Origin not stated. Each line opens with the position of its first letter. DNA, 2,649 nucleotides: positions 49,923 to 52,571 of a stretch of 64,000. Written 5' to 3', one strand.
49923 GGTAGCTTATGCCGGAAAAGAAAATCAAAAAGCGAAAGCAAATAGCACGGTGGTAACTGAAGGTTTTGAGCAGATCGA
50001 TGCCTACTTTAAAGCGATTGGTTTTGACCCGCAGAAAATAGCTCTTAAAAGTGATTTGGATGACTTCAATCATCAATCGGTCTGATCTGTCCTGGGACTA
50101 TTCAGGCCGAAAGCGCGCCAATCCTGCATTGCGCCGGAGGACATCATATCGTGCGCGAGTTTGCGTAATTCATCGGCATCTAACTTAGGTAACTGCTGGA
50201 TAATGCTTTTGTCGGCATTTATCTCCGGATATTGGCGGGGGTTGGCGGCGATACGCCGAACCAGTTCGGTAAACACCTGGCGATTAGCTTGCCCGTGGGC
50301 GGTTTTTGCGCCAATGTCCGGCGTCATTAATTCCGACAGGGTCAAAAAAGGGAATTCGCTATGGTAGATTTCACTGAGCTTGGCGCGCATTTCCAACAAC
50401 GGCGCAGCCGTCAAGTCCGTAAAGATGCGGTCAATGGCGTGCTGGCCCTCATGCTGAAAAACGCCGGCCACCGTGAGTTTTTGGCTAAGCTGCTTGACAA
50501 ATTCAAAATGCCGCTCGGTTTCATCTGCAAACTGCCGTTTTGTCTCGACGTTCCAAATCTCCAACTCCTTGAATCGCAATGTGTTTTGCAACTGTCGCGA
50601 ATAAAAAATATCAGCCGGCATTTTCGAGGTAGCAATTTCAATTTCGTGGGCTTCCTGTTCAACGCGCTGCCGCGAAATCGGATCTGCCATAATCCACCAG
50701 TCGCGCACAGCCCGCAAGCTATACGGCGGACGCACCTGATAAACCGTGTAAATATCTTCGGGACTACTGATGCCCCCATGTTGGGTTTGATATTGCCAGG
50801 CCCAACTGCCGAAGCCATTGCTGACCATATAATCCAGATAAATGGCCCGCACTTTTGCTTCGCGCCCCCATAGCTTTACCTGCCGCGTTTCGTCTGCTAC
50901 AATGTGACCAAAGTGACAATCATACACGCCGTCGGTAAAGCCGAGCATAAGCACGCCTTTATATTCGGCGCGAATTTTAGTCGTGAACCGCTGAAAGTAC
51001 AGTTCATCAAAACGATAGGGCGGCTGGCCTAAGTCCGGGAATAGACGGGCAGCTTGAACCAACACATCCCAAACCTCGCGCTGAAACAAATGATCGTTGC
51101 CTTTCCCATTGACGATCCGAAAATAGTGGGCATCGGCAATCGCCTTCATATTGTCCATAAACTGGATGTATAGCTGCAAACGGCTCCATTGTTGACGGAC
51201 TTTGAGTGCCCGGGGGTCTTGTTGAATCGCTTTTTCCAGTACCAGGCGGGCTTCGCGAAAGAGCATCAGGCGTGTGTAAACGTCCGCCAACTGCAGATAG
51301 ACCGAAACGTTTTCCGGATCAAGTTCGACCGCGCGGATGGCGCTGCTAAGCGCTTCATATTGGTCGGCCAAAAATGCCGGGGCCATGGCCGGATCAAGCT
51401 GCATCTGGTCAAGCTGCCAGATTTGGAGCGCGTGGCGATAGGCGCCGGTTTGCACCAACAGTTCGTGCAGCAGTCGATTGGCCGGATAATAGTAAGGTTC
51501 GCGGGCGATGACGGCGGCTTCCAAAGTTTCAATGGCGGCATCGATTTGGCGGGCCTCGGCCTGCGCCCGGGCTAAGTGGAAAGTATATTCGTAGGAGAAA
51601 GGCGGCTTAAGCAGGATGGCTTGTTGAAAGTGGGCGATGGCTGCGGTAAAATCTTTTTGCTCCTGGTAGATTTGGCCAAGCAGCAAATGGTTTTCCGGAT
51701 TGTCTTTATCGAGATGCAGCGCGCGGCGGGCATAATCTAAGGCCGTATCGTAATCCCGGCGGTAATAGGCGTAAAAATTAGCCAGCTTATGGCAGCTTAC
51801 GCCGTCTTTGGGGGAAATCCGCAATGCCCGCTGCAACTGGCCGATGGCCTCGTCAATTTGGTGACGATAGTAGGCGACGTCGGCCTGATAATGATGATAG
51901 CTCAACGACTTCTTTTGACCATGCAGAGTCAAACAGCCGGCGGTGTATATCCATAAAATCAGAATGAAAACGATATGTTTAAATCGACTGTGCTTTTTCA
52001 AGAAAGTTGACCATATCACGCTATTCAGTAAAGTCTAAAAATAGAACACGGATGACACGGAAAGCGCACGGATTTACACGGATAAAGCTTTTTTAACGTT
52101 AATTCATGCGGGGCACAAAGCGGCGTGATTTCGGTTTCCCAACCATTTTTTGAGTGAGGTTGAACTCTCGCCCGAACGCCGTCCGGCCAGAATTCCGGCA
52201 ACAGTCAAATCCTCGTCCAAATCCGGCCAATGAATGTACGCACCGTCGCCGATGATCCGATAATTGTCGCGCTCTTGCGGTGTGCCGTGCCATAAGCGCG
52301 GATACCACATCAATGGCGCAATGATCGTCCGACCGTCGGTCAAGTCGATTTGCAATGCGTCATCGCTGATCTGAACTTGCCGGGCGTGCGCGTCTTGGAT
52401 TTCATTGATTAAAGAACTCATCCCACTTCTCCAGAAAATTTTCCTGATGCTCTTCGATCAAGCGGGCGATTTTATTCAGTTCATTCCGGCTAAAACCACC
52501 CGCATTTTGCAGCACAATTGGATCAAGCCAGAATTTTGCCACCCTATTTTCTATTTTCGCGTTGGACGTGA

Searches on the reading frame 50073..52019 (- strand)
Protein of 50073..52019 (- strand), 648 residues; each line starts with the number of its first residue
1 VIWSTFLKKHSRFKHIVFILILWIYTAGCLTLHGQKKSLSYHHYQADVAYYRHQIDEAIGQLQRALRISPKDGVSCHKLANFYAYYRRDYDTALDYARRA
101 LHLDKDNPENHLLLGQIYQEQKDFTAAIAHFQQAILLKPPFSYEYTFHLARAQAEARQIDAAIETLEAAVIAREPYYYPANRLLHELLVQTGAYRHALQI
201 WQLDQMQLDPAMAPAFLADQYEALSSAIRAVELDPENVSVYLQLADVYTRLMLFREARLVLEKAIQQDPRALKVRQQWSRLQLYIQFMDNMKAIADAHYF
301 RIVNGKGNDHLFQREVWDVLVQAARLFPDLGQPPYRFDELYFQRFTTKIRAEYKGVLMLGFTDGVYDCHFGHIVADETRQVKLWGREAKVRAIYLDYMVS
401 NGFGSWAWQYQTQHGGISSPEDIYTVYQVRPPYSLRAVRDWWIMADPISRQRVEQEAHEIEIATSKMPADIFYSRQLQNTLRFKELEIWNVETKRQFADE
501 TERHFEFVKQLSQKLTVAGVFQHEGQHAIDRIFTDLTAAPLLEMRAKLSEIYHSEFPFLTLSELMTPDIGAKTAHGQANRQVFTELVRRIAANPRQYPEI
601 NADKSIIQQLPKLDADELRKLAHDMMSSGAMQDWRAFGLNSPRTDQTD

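Call 5: search_protein_families(library=pfam, proteins=[window:50073-52019:-], max_evalue=0.01)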
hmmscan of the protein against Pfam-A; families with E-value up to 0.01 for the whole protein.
window:50073-52019:- (648 aa): 20 families
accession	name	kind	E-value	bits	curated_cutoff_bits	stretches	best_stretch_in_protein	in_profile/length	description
PF14559.12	TPR_19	-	1e-16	61.4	25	3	88-139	5-56/68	Tetratricopeptide repeat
PF07719.23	TPR_2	-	4.6e-16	58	27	2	109-139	2-32/34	Tetratricopeptide repeat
PF00515.34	TPR_1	-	1.2e-13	50.7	27.8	1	112-139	5-32/34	Tetratricopeptide repeat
PF13414.12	TPR_11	-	6.9e-13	48.5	26.8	1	89-121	9-41/42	TPR repeat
PF13181.12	TPR_8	-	1.2e-12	47.3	25.7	1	111-139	4-32/34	Tetratricopeptide repeat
PF13432.12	TPR_16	-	2.2e-12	47.6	32.7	2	84-135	7-58/65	Tetratricopeptide repeat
PF13431.12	TPR_17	-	4e-11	42.7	24.4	0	97-128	2-33/34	Tetratricopeptide repeat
PF13428.12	TPR_14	-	2.4e-10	40.5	23.5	1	240-280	3-43/44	Tetratricopeptide repeat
PF23914.1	TPR_CcmH_CycH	-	1.5e-09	38.3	42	1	98-209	40-152/158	Cytochrome c-type biogenesis protein H TPR domain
PF25058.1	ARM_TT21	-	4.1e-09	37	27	0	233-267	52-86/155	Tetratricopeptide repeat protein 21 ARM repeat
PF13176.12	TPR_7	-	2.2e-07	30.9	27.9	1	75-108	1-33/36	Tetratricopeptide repeat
PF12895.13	ANAPC3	-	6e-07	30.1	27.2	1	88-168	3-81/82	Anaphase-promoting complex, cyclosome, subunit 3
PF13424.12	TPR_12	-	2.7e-05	24.7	30.1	1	78-135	8-72/77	Tetratricopeptide repeat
PF13174.12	TPR_6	-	6.6e-05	23.7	26.3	0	112-135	4-27/33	Tetratricopeptide repeat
PF13374.12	TPR_10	-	0.0001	22.6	27.5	0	75-102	4-30/42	Tetratricopeptide repeat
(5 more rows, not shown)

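Call 6: search_protein_families(library=padloc, proteins=[window:50073-52019:-], max_evalue=0.01)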
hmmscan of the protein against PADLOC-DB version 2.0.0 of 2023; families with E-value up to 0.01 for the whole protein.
window:50073-52019:- (648 aa): 0 families

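Call 7: search_protein_families(library=ncbifam, proteins=[window:50073-52019:-], max_evalue=0.01)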
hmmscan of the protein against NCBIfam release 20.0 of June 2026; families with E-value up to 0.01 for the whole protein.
window:50073-52019:- (648 aa): 18 families
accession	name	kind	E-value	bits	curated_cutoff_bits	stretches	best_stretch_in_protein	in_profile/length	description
TIGR02917.1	PEP_TPR_lipo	equivalog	1.2e-14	53.2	312.2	1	89-211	582-703/899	XrtA/PEP-CTERM system TPR-repeat protein PrsT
NF040959.1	MamA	equivalog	2.2e-14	53.4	200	1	43-140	74-171/204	magnetosome protein MamA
TIGR02521.1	type_IV_pilW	equivalog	3.3e-10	39.9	154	1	87-184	44-139/234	type IV pilus biogenesis/stability protein PilW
NF052312.1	T9SS_PorW_SprE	equivalog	3.4e-06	26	250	1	66-158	171-266/716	type IX secretion system periplasmic lipoprotein PorW/SprE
NF008757.0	PRK11788.1-5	equivalog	1.1e-05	24.8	363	1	86-199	192-303/388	lipopolysaccharide assembly protein LapB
NF047558.1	TPR_END_plus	domain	1.7e-05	24.7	32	0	147-172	3-28/56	TPR end-of-group domain-containing protein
TIGR00540.1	TPR_hemY_coli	hypoth_equivalog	8.7e-05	21.4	142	1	88-138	306-356/385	heme biosynthesis-associated TPR protein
NF033762.1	social_mot_Tgl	equivalog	9.4e-05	21.9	225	2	19-164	9-157/252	social motility TPR repeat lipoprotein Tgl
NF009037.0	PRK12370.1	equivalog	9.4e-05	21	589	1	91-175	321-403/553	HilA/EilA family virulence transcriptional regulator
NF041522.1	TPR_sll0314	equivalog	0.00013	21.3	225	1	88-136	194-249/275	Sll0314/Alr1548 family TPR repeat-containing protein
TIGR02552.1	LcrH_SycD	equivalog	0.00025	20.8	104.8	0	62-170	7-113/136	SycD/LcrH family type III secretion system chaperone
NF007692.0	PRK10370.1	equivalog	0.00031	20.4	306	1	54-128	62-137/206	heme lyase NrfEFG subunit NrfG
TIGR00990.1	3a0801s09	subfamily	0.00039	19.2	757.25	0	36-169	329-459/615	mitochondrial import receptor subunit TOM70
NF033758.1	gliding_GltE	equivalog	0.00066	18.8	225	1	56-167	171-280/411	adventurous gliding motility TPR repeat lipoprotein GltE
NF047371.1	FlcA_CTERM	equivalog_domain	0.00067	18.2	300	1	52-268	168-377/646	periplasmic flagellar collar protein FlcA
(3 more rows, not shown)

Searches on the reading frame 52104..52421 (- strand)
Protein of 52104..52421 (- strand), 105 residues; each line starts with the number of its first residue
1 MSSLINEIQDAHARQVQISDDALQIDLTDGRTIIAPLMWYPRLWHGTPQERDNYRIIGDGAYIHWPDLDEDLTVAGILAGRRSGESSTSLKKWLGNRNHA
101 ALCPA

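Call 5: search_protein_families(library=pfam, proteins=[window:52104-52421:-], max_evalue=0.01)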
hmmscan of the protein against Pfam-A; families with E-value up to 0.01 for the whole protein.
window:52104-52421:- (105 aa): 1 family
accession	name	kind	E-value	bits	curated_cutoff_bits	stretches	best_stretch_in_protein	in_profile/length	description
PF10387.14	DUF2442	-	7.7e-19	68.1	23.9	1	14-82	2-71/72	Protein of unknown function (DUF2442)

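Call 60: search_protein_families(library=padloc, proteins=[window:52104-52421:-], max_evalue=0.00001)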
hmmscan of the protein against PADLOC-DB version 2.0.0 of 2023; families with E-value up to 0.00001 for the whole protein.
window:52104-52421:- (105 aa): 0 families
